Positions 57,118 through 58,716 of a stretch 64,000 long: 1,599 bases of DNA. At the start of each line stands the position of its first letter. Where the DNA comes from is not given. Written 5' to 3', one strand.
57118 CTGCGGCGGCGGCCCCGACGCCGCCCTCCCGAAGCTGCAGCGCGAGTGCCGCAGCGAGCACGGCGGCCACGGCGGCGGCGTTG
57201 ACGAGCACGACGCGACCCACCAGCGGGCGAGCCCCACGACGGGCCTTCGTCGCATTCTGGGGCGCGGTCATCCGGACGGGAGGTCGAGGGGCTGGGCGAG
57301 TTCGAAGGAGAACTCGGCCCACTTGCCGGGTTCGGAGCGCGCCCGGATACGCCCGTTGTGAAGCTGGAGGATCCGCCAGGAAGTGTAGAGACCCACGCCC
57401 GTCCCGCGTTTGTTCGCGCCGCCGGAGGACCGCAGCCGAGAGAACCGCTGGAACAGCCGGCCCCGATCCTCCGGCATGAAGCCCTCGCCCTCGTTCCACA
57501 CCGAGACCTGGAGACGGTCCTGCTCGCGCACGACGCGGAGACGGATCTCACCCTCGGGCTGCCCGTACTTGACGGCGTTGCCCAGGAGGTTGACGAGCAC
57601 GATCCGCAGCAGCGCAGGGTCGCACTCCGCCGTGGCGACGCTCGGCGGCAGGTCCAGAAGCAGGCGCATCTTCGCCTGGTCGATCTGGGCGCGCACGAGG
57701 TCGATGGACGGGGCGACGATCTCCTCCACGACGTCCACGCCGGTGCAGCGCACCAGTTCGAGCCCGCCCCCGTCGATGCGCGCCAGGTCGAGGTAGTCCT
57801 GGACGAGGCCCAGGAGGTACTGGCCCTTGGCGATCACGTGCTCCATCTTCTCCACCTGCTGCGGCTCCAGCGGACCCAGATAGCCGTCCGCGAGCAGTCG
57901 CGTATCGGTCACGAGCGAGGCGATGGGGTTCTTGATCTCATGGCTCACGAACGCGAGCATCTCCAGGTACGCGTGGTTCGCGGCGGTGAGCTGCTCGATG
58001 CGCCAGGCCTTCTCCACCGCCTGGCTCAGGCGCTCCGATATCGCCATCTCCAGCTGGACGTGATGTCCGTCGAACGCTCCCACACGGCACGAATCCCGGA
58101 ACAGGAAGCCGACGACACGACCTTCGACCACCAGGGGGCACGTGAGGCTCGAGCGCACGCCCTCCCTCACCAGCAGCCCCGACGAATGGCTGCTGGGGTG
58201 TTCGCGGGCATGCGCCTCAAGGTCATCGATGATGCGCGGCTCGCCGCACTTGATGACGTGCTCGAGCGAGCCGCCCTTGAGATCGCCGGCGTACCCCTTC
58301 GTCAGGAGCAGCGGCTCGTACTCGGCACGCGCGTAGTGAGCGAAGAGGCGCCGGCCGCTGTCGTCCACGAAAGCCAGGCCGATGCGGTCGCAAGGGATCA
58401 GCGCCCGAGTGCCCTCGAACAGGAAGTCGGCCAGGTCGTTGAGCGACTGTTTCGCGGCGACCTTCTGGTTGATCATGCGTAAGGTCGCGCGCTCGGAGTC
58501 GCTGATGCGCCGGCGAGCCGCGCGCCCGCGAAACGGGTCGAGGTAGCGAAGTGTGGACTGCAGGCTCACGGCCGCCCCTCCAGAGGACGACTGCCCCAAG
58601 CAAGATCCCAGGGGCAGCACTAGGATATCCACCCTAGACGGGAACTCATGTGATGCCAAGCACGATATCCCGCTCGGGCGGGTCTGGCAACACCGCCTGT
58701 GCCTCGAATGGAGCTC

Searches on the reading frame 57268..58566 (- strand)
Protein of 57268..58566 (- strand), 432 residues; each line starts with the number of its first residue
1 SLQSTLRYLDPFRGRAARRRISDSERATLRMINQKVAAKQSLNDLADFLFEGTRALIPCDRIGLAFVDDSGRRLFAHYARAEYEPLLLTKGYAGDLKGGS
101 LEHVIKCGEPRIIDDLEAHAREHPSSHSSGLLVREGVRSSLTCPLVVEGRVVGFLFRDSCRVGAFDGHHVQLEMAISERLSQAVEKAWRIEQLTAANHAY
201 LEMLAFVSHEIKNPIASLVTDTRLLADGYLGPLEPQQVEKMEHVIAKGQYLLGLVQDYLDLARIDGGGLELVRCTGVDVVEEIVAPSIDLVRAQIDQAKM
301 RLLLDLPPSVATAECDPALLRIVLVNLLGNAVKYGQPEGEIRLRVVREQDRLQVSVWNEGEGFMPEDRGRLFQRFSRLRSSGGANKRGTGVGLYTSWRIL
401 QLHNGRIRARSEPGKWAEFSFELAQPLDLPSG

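Call 32: search_protein_families(library=ncbifam, proteins=[window:57268-58566:-], max_evalue=0.00001)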
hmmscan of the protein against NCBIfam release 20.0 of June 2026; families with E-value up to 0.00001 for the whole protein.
window:57268-58566:- (432 aa): 66 families (the best 25 are shown)
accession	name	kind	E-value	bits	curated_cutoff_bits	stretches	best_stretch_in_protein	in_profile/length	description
NF038297.2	hybrid_HK_HrmK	equivalog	2.2e-34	119.1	725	1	191-421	226-453/607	hybrid histidine kinase/response regulator HrmK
TIGR02956.1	TMAO_torS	equivalog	1.4e-33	116.1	676.5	1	192-424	456-681/967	TMAO reductase system sensor histidine kinase/response regulator TorS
NF046044.1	PnpS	equivalog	8.8e-32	110.6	400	1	190-423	160-389/390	two-component system histidine kinase PnpS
NF047874.1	MASE3_PAS_HK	subfamily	2.6e-30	105.8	560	1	187-424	385-624/655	MASE3 domain-containing sensor histidine kinase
TIGR02966.1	phoR_proteo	equivalog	1.6e-29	103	334.2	1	190-422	104-332/333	phosphate regulon sensor histidine kinase PhoR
NF007793.0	PRK10490.1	equivalog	4.6e-29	101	1123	1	202-425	666-882/895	two-component system sensor histidine kinase KdpD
NF011874.0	PRK15347.1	equivalog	1.3e-27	96.3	852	1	168-423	369-612/921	two component system sensor kinase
NF006800.0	PRK09303.1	equivalog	1.5e-27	96.6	342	1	191-423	142-375/383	histidine kinase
TIGR01386.1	cztS_silS_copS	subfamily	2.6e-27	95.9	292.55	1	207-423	248-456/457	heavy metal sensor histidine kinase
NF033092.0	HK_WalK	equivalog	2.9e-27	95.5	725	1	202-424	374-593/594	cell wall metabolism sensor histidine kinase WalK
NF012163.2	BaeS_SmeS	equivalog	5.1e-27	94.9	500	1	193-413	233-446/457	sensor histidine kinase efflux regulator BaeS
NF050805.1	CellDivHKDivJCaul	equivalog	6.1e-24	84.1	1000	1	172-415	276-510/531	cell cycle sensor histidine kinase DivJ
NF040691.1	MtrAB_MtrB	equivalog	2e-23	83.2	450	1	190-423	261-490/507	MtrAB system histidine kinase MtrB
NF008468.0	PRK11360.1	equivalog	3.9e-23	81.7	646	1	202-423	398-606/616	two-component system sensor histidine kinase AtoS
NF008302.0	PRK11091.1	equivalog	4.5e-23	81.3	838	1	191-426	274-506/779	aerobic respiration two-component sensor histidine kinase ArcB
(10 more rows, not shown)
